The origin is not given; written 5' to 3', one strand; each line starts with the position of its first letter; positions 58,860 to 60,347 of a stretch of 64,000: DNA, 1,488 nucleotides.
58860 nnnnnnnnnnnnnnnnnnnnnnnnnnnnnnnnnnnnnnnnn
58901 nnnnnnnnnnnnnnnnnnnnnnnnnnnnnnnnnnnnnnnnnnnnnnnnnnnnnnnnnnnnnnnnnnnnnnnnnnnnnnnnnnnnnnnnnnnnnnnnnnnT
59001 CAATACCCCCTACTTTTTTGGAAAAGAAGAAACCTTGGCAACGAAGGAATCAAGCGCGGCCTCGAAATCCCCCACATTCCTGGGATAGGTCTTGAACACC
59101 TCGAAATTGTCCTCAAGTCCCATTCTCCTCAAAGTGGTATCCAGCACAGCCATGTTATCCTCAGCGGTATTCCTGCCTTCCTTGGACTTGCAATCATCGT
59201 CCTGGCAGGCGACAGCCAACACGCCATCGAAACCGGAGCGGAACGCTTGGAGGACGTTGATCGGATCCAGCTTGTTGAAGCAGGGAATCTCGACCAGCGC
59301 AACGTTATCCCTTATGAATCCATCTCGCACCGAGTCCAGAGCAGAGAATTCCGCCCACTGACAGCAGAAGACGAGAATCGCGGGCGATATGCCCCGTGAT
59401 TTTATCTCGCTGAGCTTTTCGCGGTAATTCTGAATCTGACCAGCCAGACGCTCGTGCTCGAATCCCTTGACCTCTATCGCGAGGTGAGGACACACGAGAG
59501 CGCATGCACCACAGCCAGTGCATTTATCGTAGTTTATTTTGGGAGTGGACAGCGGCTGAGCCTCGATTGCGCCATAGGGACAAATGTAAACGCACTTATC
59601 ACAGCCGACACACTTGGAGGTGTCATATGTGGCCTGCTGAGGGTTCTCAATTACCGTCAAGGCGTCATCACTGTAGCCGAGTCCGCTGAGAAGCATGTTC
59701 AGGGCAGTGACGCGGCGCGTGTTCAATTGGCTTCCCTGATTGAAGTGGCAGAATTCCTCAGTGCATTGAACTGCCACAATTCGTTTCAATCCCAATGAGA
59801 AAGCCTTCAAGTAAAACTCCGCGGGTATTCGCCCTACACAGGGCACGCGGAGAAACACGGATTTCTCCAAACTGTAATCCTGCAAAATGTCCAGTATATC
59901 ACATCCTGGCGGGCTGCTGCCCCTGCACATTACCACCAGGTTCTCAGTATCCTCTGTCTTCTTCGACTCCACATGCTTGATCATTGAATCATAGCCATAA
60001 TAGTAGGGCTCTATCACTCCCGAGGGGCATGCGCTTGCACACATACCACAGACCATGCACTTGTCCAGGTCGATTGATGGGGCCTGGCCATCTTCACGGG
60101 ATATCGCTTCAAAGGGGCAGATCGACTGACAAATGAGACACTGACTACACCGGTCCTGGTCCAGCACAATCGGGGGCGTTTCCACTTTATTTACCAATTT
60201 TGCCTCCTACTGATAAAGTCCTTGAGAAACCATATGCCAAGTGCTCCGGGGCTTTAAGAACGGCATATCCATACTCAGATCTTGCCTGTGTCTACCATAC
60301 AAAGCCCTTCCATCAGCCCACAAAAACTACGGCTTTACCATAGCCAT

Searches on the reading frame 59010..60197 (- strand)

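Call 47: search_protein_families(library=pfam, proteins=[window:59010-60197:-], max_evalue=0.00001)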
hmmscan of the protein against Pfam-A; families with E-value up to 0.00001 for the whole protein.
window:59010-60197:- (395 aa): 16 families
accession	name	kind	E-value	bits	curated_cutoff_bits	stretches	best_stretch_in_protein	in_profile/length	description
PF02662.21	FlpD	-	7.4e-38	129.8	22.3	2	274-390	1-120/123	Methyl-viologen-reducing hydrogenase, delta subunit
PF00037.32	Fer4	-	1.3e-30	104.4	21.1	4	219-242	1-24/24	4Fe-4S binding domain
PF12837.12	Fer4_6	-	1.8e-23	81.7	25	2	219-241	2-24/24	4Fe-4S binding domain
PF12797.12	Fer4_2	-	1.5e-19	68.9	24.5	1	219-237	3-21/22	4Fe-4S binding domain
PF12838.12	Fer4_7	-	8.4e-19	68.2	27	2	195-238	1-50/52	4Fe-4S dicluster domain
PF13237.11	Fer4_10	-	6.6e-17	61.6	25.5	2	191-237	4-53/53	4Fe-4S dicluster domain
PF14697.11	Fer4_21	-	1.6e-16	60.6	35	1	190-241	2-57/59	4Fe-4S dicluster domain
PF13187.11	Fer4_9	-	1.5e-15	57.4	27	2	195-240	1-51/52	4Fe-4S dicluster domain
PF13484.11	Fer4_16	-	5.2e-15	56.4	30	0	195-214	1-20/66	4Fe-4S double cluster binding domain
PF12800.12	Fer4_4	-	2.8e-13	49.4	24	0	194-209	2-17/17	4Fe-4S binding domain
PF25160.1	LdpA_Fe-S-bd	-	5.7e-13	48.9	27.6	0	23-63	9-44/49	LdpA Fe-S cluster-binding domain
PF13183.11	Fer4_8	-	2.1e-11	44.7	27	0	224-262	3-43/68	4Fe-4S dicluster domain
PF13459.11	Fer4_15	-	1.5e-09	38.9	22.4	0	221-239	3-21/66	4Fe-4S single cluster domain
PF13534.11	Fer4_17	-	3.3e-08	34.4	22.2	0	170-209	31-59/61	4Fe-4S dicluster domain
PF13370.11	Fer4_13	-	2.1e-07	32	24.5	0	222-239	2-19/58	4Fe-4S single cluster domain of Ferredoxin I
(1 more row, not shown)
